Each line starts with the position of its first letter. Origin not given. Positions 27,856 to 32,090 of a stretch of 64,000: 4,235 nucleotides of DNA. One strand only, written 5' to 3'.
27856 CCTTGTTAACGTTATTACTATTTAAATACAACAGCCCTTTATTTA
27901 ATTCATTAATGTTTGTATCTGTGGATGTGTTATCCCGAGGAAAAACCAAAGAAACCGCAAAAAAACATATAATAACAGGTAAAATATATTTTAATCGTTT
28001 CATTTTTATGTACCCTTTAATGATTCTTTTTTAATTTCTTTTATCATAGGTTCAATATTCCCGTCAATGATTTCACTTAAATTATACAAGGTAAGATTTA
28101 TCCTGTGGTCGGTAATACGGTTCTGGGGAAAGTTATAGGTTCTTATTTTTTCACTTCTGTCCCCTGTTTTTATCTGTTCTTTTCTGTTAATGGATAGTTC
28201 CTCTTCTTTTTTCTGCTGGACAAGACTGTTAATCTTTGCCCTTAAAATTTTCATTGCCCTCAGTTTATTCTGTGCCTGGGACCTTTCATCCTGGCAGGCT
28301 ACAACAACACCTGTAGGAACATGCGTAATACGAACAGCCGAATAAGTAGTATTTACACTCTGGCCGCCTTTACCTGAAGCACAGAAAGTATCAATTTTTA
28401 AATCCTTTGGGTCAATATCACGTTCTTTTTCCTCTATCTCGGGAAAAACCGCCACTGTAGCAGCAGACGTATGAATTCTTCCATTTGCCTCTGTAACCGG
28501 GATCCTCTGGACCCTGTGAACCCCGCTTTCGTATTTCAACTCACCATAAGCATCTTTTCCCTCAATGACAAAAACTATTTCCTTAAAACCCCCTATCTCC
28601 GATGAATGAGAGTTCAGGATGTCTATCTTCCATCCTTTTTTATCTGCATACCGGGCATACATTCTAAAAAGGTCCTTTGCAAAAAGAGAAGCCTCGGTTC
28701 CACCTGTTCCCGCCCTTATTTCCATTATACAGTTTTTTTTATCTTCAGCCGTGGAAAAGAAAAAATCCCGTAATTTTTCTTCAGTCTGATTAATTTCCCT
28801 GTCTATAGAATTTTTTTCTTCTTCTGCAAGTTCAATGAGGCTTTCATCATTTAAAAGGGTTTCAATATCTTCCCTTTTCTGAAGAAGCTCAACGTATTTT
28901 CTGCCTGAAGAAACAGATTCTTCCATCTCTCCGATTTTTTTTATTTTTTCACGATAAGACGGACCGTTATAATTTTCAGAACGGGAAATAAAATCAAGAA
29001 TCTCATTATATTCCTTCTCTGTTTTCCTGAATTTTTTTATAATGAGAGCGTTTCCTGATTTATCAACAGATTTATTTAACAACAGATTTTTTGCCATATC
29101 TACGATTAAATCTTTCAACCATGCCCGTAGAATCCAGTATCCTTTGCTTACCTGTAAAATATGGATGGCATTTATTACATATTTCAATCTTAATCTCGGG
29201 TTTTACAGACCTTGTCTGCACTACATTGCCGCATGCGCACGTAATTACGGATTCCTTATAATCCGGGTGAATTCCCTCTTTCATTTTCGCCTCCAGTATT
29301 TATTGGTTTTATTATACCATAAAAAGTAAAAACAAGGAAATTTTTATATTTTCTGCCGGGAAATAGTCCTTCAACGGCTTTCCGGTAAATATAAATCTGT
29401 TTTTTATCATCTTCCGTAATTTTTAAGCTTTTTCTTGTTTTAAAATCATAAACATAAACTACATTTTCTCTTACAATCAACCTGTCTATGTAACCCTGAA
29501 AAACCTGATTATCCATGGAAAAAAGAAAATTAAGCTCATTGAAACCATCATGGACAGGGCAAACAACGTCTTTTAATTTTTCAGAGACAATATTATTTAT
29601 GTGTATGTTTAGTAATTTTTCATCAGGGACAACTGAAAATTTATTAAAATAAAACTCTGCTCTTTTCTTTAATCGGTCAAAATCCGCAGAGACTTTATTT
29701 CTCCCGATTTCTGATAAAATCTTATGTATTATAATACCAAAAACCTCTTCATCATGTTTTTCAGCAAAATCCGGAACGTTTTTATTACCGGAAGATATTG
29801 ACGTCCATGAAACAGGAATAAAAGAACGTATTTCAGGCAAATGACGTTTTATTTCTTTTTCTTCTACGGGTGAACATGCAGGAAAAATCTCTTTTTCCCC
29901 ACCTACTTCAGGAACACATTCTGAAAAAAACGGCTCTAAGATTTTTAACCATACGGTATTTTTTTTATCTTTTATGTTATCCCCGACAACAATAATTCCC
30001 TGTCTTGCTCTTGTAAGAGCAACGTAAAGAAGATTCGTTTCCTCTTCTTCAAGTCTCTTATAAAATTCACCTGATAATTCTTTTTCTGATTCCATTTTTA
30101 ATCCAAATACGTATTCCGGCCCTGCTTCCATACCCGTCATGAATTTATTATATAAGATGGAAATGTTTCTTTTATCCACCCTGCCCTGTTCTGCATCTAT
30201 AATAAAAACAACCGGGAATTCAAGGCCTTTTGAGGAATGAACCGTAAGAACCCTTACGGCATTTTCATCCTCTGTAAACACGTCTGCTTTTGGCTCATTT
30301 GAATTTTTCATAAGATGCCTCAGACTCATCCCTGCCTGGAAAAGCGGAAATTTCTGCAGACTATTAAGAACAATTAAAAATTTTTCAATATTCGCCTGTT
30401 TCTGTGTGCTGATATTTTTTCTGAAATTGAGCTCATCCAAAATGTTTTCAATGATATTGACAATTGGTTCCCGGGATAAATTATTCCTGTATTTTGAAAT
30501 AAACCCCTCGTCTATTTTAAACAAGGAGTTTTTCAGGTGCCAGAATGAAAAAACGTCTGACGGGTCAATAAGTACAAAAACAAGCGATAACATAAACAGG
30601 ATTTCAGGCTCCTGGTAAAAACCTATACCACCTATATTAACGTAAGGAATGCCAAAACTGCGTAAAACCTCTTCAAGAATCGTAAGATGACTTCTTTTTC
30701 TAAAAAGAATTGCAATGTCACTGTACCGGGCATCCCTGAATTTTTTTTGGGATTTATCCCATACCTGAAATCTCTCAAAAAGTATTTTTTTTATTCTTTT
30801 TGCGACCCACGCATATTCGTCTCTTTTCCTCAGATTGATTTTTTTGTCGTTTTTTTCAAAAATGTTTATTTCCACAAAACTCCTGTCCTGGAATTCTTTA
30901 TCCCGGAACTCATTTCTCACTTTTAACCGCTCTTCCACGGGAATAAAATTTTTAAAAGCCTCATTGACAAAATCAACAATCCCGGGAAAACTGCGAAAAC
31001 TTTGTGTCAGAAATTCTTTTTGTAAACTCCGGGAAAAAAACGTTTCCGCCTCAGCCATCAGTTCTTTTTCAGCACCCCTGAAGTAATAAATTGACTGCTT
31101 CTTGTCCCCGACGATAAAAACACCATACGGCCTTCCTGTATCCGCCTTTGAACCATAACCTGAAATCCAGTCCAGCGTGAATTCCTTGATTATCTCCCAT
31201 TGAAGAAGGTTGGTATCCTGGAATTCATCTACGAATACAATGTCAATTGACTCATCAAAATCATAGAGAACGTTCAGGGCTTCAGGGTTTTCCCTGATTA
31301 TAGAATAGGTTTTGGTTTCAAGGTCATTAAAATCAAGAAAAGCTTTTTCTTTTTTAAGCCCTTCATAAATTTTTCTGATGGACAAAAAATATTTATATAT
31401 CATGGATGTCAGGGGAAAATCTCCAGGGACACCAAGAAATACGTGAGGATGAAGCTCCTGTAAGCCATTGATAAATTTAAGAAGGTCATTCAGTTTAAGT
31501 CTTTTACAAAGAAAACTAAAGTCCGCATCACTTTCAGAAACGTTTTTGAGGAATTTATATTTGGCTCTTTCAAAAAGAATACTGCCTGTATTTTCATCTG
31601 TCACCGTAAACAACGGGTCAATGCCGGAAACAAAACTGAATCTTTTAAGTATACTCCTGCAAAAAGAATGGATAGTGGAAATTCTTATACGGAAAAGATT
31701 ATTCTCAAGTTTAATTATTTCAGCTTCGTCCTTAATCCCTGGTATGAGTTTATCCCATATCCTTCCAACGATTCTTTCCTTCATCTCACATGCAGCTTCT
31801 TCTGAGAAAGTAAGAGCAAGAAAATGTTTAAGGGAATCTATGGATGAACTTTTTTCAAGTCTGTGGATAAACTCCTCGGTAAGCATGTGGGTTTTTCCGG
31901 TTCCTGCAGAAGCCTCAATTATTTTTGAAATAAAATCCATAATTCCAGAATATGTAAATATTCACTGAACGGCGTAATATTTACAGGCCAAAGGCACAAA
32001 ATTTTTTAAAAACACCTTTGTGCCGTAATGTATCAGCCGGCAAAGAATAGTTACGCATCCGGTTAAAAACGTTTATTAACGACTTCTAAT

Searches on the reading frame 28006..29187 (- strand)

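Call 61: search_protein_families(library=pfam, proteins=[window:28006-29187:-], max_evalue=0.001)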
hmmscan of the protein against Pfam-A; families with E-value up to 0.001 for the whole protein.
window:28006-29187:- (393 aa): 2 families
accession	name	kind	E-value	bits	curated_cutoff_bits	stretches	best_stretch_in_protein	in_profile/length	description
PF03462.23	PCRF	-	1.5e-61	208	24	1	57-245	2-194/194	PCRF domain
PF00472.26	RF-1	-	2.3e-41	140.8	35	1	254-362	3-116/116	RF-1 domain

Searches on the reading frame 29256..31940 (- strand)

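Call 9: search_protein_families(library=ncbifam, proteins=[window:29256-31940:-])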
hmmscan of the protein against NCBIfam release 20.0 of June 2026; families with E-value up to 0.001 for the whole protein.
window:29256-31940:- (894 aa): 15 families
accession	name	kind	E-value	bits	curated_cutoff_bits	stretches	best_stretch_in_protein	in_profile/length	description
TIGR02784.1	addA_alphas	equivalog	4.1e-79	267.2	860.75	5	188-465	347-643/1138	double-strand break repair helicase AddA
TIGR02785.1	addA_Gpos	equivalog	2.4e-78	264.2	707.65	3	178-531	334-700/1234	helicase-exonuclease AddAB subunit AddA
NF010487.0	PRK13909.1-4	equivalog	5.9e-61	206.8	759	2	179-880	275-922/924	RecB-like helicase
NF010485.0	PRK13909.1-2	equivalog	9.4e-61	206.1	650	2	181-872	281-899/909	RecB-like helicase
TIGR00609.1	recB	equivalog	5.6e-52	177.1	696.05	3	181-435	322-573/1175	exodeoxyribonuclease V subunit beta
TIGR01073.1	pcrA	equivalog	2.6e-47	161.6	911.2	2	8-530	22-467/725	DNA helicase PcrA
TIGR01074.1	rep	equivalog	1.8e-35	122.3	951.45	2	8-532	19-466/668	DNA helicase Rep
TIGR01075.1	uvrD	equivalog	9.2e-35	120.1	1144.45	2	6-530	20-465/715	DNA helicase II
NF008743.0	PRK11773.1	equivalog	1.7e-34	119.3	965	2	7-530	26-470/720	DNA helicase II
NF010486.0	PRK13909.1-3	equivalog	1.9e-28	99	1109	2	195-873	295-912/921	RecB-like helicase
NF008172.0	PRK10919.1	equivalog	4.4e-27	94.6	1168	2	8-472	20-408/673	DNA helicase Rep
NF010484.0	PRK13909.1-1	equivalog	1.5e-26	92.5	1074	2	180-331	291-437/945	RecB-like helicase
NF008128.0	PRK10876.1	equivalog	2.5e-23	81.7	1697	2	181-436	328-581/1181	exodeoxyribonuclease V subunit beta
NF008276.0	PRK11054.1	equivalog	6.3e-13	48.1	543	1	190-323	397-510/684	DNA helicase IV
NF041464.1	HelD_BACSU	equivalog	5.2e-05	21.3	419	1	229-330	544-631/779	RNA polymerase recycling motor HelD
